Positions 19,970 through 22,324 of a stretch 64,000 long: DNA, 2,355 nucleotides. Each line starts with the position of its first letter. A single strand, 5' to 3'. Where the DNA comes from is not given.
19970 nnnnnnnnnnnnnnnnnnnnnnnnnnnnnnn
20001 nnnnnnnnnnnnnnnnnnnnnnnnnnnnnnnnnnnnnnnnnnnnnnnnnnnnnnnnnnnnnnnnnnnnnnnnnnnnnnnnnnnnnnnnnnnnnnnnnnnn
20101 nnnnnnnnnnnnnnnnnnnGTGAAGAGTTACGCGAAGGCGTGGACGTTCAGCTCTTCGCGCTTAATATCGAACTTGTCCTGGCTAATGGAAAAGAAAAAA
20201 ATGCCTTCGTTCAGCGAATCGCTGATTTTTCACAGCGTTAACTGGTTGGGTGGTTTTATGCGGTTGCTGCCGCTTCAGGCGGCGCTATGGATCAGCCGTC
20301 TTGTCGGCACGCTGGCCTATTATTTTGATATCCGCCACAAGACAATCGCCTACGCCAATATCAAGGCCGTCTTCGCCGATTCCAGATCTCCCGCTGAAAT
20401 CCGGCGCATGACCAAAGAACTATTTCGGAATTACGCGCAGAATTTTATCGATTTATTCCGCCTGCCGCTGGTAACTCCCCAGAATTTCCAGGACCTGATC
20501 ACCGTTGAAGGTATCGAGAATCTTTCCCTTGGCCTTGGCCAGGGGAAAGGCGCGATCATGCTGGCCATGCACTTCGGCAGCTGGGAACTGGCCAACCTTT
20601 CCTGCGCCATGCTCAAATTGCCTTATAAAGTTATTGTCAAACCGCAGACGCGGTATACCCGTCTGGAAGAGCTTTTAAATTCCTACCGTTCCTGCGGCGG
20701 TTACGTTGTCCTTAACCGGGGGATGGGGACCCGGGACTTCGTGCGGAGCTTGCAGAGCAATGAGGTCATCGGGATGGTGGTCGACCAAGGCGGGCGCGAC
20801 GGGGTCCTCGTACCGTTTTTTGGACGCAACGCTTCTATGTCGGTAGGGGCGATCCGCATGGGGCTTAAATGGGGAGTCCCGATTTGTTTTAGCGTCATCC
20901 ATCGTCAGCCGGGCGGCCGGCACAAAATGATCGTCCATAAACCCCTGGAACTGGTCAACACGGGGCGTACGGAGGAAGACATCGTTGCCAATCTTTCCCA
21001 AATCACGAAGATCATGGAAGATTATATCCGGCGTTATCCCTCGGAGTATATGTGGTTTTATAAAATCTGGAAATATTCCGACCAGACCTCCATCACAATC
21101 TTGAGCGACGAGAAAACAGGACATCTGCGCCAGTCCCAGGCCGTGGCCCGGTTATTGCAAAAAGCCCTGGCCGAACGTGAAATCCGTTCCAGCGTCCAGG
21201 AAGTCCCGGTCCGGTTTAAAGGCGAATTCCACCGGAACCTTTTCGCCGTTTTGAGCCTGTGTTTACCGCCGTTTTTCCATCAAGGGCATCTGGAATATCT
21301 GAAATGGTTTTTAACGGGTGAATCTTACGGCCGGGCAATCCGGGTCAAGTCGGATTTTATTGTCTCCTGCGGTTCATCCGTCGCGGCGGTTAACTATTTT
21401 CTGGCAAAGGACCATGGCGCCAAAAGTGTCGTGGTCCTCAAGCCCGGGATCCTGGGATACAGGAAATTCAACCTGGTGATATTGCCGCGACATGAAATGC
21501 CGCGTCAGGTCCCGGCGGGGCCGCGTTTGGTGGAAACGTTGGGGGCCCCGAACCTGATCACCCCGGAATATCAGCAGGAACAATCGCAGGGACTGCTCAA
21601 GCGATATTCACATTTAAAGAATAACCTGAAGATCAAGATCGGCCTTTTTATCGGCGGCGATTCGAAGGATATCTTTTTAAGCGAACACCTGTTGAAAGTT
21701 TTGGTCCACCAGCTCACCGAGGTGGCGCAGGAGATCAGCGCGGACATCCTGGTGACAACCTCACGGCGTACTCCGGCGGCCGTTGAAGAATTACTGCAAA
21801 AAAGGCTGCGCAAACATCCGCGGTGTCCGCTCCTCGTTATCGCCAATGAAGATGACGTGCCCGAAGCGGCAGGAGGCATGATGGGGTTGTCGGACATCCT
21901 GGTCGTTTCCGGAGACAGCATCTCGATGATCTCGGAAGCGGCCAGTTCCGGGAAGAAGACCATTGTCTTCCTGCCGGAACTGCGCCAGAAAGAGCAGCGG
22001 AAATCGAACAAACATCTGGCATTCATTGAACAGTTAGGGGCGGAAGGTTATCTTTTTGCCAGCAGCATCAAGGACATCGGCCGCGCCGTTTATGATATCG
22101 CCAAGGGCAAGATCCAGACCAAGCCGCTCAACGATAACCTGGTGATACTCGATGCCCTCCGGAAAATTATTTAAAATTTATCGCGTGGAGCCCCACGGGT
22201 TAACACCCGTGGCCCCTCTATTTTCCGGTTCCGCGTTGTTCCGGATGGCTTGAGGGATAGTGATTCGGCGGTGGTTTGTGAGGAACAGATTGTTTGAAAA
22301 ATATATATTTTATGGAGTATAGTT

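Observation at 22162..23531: AAA ATPase (DUF4143) cassette bounded by 63-bp near-perfect direct repeats that carry a terminator and supply stop codons to two different genes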

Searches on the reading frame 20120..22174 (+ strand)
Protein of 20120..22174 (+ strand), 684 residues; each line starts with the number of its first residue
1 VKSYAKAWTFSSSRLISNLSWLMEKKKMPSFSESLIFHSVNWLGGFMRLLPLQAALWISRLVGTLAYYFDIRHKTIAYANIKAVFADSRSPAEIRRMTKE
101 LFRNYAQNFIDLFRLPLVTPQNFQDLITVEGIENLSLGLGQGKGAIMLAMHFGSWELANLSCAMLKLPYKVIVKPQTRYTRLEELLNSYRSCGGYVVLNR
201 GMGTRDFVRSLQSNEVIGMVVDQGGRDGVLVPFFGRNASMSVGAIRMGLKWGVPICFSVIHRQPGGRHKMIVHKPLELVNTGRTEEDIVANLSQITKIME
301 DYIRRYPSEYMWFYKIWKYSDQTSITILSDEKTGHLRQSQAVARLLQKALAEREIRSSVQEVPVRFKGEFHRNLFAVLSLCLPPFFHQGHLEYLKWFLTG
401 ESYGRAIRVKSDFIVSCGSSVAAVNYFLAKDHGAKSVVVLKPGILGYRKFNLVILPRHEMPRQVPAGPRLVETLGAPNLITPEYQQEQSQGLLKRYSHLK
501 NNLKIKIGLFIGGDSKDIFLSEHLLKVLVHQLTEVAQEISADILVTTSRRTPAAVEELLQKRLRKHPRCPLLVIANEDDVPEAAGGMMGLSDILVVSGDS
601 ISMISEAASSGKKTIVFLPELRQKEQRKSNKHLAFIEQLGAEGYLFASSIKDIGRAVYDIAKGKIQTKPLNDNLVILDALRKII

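Call 7: search_protein_families(library=pfam, proteins=[window:20120-22174:+])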
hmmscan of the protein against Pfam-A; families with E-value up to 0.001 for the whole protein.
window:20120-22174:+ (684 aa): 2 families
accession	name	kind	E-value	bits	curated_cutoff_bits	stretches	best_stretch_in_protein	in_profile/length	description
PF06258.17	Mito_fiss_Elm1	-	3.4e-43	148.4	27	1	334-649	2-279/304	Mitochondrial fission ELM1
PF03279.18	Lip_A_acyltrans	-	3.8e-42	144.9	22.3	1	40-318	19-294/295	Bacterial lipid A biosynthesis acyltransferase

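Call 10: find_encoding_contigs(protein=window:20120-22174:+, flank=10000, max_places=10)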
Protein window:20120-22174:+ (684 aa): no gene with exactly this product is on record in the collection.

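Call 12: find_homologous_proteins(query=window:20201-22174:+, max_evalue=1e-30)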
Query window:20201-22174:+ (657 aa): 433 proteins with E <= 1e-30 among 8000 candidates; the best 120 are listed.
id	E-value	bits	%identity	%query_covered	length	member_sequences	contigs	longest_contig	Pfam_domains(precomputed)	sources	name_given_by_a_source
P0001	0.0e+0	1383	92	100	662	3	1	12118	PF06258.18,PF03279.19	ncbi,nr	ncbi:MAG: mitochondrial fission ELM1 family protein [Candidatus Omnitrophica bacterium]|nr:mitochond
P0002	0.0e+0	1123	75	100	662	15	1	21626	PF06258.18,PF03279.19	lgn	-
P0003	0.0e+0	1115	75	100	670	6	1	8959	PF06258.18,PF03279.19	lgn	-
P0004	0.0e+0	1110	74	100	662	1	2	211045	PF06258.18,PF03279.19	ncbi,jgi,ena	-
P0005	0.0e+0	1106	74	100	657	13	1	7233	PF06258.18,PF03279.19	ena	-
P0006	0.0e+0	1105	74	100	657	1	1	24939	PF06258.18,PF03279.19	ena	-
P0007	0.0e+0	1103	74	100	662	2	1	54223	PF06258.18,PF03279.19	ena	-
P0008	0.0e+0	1103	74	100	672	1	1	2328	PF06258.18,PF03279.19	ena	-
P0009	0.0e+0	1101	74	100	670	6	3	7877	PF06258.18,PF03279.19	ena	-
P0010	0.0e+0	1099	74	100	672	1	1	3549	PF06258.18,PF03279.19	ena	-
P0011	0.0e+0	1093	73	100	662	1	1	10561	PF06258.18,PF03279.19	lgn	-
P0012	0.0e+0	1073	72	100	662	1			PF06258.18,PF03279.19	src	-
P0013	0.0e+0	1051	71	100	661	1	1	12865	PF06258.18,PF03279.19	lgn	-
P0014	0.0e+0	1035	69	100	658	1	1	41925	PF06258.18,PF03279.19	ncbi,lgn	-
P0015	3.2e-298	1009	67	100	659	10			PF06258.18,PF03279.19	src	-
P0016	3.4e-295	999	65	100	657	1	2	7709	PF06258.18,PF03279.19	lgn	-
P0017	4.7e-294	995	66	100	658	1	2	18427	PF06258.18,PF03279.19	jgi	jgi:KDO2-lipid IV(A) lauroyltransferase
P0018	2.2e-293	993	65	100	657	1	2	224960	PF06258.18,PF03279.19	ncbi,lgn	-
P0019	3.8e-292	989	66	99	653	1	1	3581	PF06258.18,PF03279.19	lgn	-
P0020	1.2e-289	980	65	100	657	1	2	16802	PF06258.18,PF03279.19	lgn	-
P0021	5.7e-284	962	64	100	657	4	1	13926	PF06258.18,PF03279.19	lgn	-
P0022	2.7e-281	953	64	100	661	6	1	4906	PF06258.18,PF03279.19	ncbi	-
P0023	7.1e-281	951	66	97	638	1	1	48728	PF06258.18,PF03279.19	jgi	jgi:KDO2-lipid IV(A) lauroyltransferase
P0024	5.5e-274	929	61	99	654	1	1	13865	PF06258.18,PF03279.19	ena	-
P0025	4.8e-273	925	60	100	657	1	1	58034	PF06258.18,PF03279.19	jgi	-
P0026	2.0e-272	923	60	100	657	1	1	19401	PF06258.18,PF03279.19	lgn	-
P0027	2.2e-272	923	60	99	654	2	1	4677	PF06258.18,PF03279.19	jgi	-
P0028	6.0e-272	922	61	99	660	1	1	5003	PF06258.18,PF03279.19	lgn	-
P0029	2.1e-270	917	60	99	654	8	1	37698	PF06258.18,PF03279.19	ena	-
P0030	3.1e-268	910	60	99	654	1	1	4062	PF06258.18,PF03279.19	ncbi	-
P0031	4.7e-268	909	62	95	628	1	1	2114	PF06258.18,PF03279.19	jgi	jgi:KDO2-lipid IV(A) lauroyltransferase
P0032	8.8e-268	908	60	99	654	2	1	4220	PF06258.18,PF03279.19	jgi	-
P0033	3.9e-267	906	60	99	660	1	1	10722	PF06258.18,PF03279.19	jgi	-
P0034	5.4e-267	905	60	98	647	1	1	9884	PF06258.18,PF03279.19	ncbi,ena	-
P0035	4.6e-266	902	60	98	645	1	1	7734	PF06258.18,PF03279.19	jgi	-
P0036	1.2e-264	898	59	99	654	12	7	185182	PF06258.18,PF03279.19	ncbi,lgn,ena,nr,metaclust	ncbi:MAG: hypothetical protein A2Y03_02160 [Omnitrophica WOR_2 bacterium GWF2_38_59]|nr:MAG: hypothe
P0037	2.5e-264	897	59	100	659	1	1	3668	PF06258.18,PF03279.19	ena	-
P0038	3.1e-264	896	59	98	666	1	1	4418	PF06258.18,PF03279.19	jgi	-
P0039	8.0e-264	895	60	96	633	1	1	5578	PF06258.18,PF03279.19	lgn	-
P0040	3.2e-263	893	59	100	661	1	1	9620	PF06258.18,PF03279.19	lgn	-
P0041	3.5e-263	893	59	99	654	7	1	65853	PF06258.18,PF03279.19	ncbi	-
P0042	3.9e-263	893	59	99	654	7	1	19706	PF06258.18,PF03279.19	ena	-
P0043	4.0e-263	893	58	99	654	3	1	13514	PF06258.18,PF03279.19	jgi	-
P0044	2.2e-262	890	60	96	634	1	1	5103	PF06258.18,PF03279.19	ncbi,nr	ncbi:MAG: mitochondrial fission ELM1 family protein, partial [Candidatus Omnitrophica bacterium]|nr:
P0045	2.4e-262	890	58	99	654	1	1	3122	PF06258.18,PF03279.19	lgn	-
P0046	6.8e-262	889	58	99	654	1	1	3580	PF06258.18,PF03279.19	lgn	-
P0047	7.5e-261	885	58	99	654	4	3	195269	PF06258.18,PF03279.19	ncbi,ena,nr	ncbi:MAG: hypothetical protein A2Z81_07610 [Omnitrophica WOR_2 bacterium GWA2_45_18]|nr:MAG: hypothe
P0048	3.0e-259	880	58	96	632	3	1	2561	PF06258.18,PF03279.19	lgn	-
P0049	5.9e-258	876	59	99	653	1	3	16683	PF06258.18,PF03279.19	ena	-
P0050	9.4e-258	875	58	100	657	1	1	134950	PF06258.18,PF03279.19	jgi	jgi:KDO2-lipid IV(A) lauroyltransferase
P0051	2.4e-257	874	58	99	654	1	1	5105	PF06258.18,PF03279.19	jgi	-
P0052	6.0e-257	872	58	99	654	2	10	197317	PF06258.18,PF03279.19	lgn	-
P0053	7.6e-257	872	58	100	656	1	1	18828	PF06258.18,PF03279.19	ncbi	-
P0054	9.1e-257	872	57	99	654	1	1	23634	PF06258.18,PF03279.19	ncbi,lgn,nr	ncbi:MAG: mitochondrial fission ELM1 family protein [Candidatus Omnitrophica bacterium]|nr:mitochond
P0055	5.4e-256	869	58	100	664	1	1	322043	PF06258.18,PF03279.19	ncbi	-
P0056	3.7e-255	866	57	99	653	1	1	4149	PF06258.18,PF03279.19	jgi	-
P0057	1.1e-254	865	56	100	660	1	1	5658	PF06258.18,PF03279.19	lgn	-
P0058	2.8e-253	860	55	100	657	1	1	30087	PF06258.18,PF03279.19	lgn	-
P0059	1.1e-252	858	57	99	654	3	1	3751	PF06258.18,PF03279.19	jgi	-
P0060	8.6e-251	852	57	100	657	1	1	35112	PF06258.18,PF03279.19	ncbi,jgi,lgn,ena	ncbi:MAG: ELM1/GtrOC1 family putative glycosyltransferase [Candidatus Omnitrophota bacterium]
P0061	1.2e-250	852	56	100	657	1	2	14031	PF06258.18,PF03279.19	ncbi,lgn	-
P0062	2.4e-250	851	55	100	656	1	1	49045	PF06258.18,PF03279.19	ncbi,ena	-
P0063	3.0e-250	850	57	99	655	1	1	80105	PF06258.18,PF03279.19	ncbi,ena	-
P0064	2.3e-249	847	56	99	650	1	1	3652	PF06258.18,PF03279.19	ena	-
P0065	2.4e-249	847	55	100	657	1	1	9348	PF06258.18,PF03279.19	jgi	-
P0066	3.1e-248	844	60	94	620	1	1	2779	PF06258.18,PF03279.19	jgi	jgi:KDO2-lipid IV(A) lauroyltransferase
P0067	3.4e-248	843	56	99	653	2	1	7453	PF06258.18,PF03279.19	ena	-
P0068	5.2e-247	839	54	100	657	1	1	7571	PF06258.18,PF03279.19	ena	-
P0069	8.3e-247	839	56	100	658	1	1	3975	PF06258.18,PF03279.19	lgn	-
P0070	1.2e-246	838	56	100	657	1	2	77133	PF06258.18,PF03279.19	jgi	-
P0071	2.2e-246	837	55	100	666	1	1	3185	PF06258.18,PF03279.19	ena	-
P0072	2.5e-246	837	55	99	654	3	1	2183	PF06258.18,PF03279.19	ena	-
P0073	1.0e-245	835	57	100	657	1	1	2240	PF06258.18,PF03279.19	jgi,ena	-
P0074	1.8e-245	834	56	99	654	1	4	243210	PF06258.18,PF03279.19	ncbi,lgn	-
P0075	3.2e-245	834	57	98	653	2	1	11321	PF06258.18,PF03279.19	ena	-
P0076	6.8e-245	833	56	100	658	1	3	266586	PF06258.18,PF03279.19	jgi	-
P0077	1.6e-244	831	55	99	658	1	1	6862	PF06258.18,PF03279.19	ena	-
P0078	6.7e-244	829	55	100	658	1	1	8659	PF06258.18,PF03279.19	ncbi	-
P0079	1.0e-243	829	56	99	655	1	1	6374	PF06258.18,PF03279.19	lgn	-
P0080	1.1e-243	828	54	100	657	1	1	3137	PF06258.18,PF03279.19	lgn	-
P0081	1.2e-243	828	55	99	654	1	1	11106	PF06258.18,PF03279.19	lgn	-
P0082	1.4e-243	828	58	99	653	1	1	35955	PF06258.18,PF03279.19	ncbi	-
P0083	6.5e-243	826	54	100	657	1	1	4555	PF06258.18,PF03279.19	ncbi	-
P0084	2.5e-242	824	54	100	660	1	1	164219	PF06258.18,PF03279.19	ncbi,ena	-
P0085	3.0e-242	824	56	99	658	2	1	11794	PF06258.18,PF03279.19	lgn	-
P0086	3.6e-242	824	54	99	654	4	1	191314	PF06258.18,PF03279.19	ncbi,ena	-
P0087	1.5e-241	821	55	100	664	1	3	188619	PF06258.18,PF03279.19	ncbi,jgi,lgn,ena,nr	ncbi:MAG TPA: ELM1/GtrOC1 family putative glycosyltransferase [Candidatus Omnitrophota bacterium]|nr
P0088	3.2e-241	820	55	100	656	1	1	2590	PF06258.18,PF03279.19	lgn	-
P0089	1.4e-240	818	56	99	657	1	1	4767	PF06258.18,PF03279.19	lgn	-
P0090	1.7e-240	818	55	99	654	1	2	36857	PF06258.18,PF03279.19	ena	-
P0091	2.5e-240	817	55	99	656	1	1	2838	PF06258.18,PF03279.19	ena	-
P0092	3.4e-240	817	55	99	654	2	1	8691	PF06258.18,PF03279.19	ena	-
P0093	1.6e-239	815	53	99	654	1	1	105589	PF06258.18,PF03279.19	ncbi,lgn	-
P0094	1.8e-239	815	54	99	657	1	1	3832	PF06258.18,PF03279.19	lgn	-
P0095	1.8e-238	811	55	99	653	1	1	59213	PF06258.18,PF03279.19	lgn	-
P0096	3.3e-238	810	54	98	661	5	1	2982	PF06258.18,PF03279.19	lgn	-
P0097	1.5e-237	808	56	100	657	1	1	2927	PF06258.18,PF03279.19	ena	-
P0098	2.5e-237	808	53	99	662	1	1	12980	PF06258.18,PF03279.19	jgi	-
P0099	3.9e-237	807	53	100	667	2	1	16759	PF06258.18,PF03279.19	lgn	-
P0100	4.3e-237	807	54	100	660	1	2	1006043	PF06258.18,PF03279.19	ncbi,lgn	ncbi:MAG: ELM1/GtrOC1 family putative glycosyltransferase [Candidatus Omnitrophota bacterium]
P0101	2.9e-236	804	53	100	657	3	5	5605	PF06258.18,PF03279.19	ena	-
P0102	3.4e-236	804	53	100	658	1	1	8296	PF06258.18,PF03279.19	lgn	-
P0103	1.9e-235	801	54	100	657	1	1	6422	PF06258.18,PF03279.19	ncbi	-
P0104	2.5e-235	801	55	99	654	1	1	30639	PF06258.18,PF03279.19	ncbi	-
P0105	1.2e-234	799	55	96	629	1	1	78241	PF06258.18,PF03279.19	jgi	-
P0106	3.5e-234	797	54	99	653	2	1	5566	PF06258.18,PF03279.19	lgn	-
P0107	1.4e-233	795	53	100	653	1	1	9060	PF06258.18,PF03279.19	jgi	jgi:lauroyl/myristoyl acyltransferase/mitochondrial fission protein ELM1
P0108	2.8e-233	794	55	95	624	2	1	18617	PF06258.18,PF03279.19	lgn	-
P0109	3.5e-233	794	54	99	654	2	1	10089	PF06258.18,PF03279.19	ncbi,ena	-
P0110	7.7e-233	793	52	99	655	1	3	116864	PF06258.18,PF03279.19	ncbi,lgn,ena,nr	ncbi:MAG: mitochondrial fission ELM1 family protein [Candidatus Omnitrophica bacterium]|nr:mitochond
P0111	1.1e-232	792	53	99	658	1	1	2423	PF06258.18,PF03279.19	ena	-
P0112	1.2e-232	792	53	99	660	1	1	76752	PF06258.18,PF03279.19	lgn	-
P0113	3.9e-232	790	53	99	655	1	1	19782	PF06258.18,PF03279.19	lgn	-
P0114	4.0e-232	790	54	99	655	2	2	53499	PF06258.18,PF03279.19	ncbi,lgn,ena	-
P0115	4.2e-232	790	53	100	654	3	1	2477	PF06258.18,PF03279.19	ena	-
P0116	6.1e-232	790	53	100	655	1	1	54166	PF06258.18,PF03279.19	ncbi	-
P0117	6.6e-232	790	53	99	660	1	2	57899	PF06258.18,PF03279.19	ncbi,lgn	-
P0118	9.1e-232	789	52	100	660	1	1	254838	PF06258.18,PF03279.19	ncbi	-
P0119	1.2e-231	789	53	99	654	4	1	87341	PF06258.18,PF03279.19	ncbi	-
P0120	2.3e-231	788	53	100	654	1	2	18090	PF06258.18,PF03279.19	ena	-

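Call 13: find_encoding_contigs(protein=P0001, flank=10000, max_places=6)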
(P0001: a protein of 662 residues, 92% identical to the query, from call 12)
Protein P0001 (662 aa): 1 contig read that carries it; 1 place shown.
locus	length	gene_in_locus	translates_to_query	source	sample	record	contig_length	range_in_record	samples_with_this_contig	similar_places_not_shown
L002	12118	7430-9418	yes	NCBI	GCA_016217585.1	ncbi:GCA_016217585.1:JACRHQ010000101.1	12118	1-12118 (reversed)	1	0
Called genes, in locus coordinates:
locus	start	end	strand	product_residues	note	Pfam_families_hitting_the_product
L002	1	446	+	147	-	PF01478:Peptidase_A24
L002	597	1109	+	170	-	PF13238:AAA_18 (weak), PF13671:AAA_33 (weak), PF01202:SKI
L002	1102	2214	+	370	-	PF02481:DNA_processg_A, PF17782:WHD_DprA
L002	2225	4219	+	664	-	PF01751:Toprim, PF01131:Topoisom_bac, PF01396:Zn_ribbon_Top1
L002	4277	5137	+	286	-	PF02899:Phage_int_SAM_1, PF13102:Phage_int_SAM_5 (faint), PF13495:Phage_int_SAM_4 (faint), PF00589:Phage_integrase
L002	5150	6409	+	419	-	PF04413:Glycos_transf_N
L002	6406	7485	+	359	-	PF02606:LpxK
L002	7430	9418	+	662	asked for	PF03279:Lip_A_acyltrans, PF06258:Mito_fiss_Elm1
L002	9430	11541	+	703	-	PF13439:Glyco_transf_4, PF13477:Glyco_trans_4_2 (faint), PF13579:Glyco_trans_4_4, PF20706:GT4-conflict, PF00534:Glycos_transf_1, PF13524:Glyco_trans_1_2, PF13692:Glyco_trans_1_4, PF01075:Glyco_transf_9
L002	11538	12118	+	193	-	PF13477:Glyco_trans_4_2, PF13439:Glyco_transf_4, PF13579:Glyco_trans_4_4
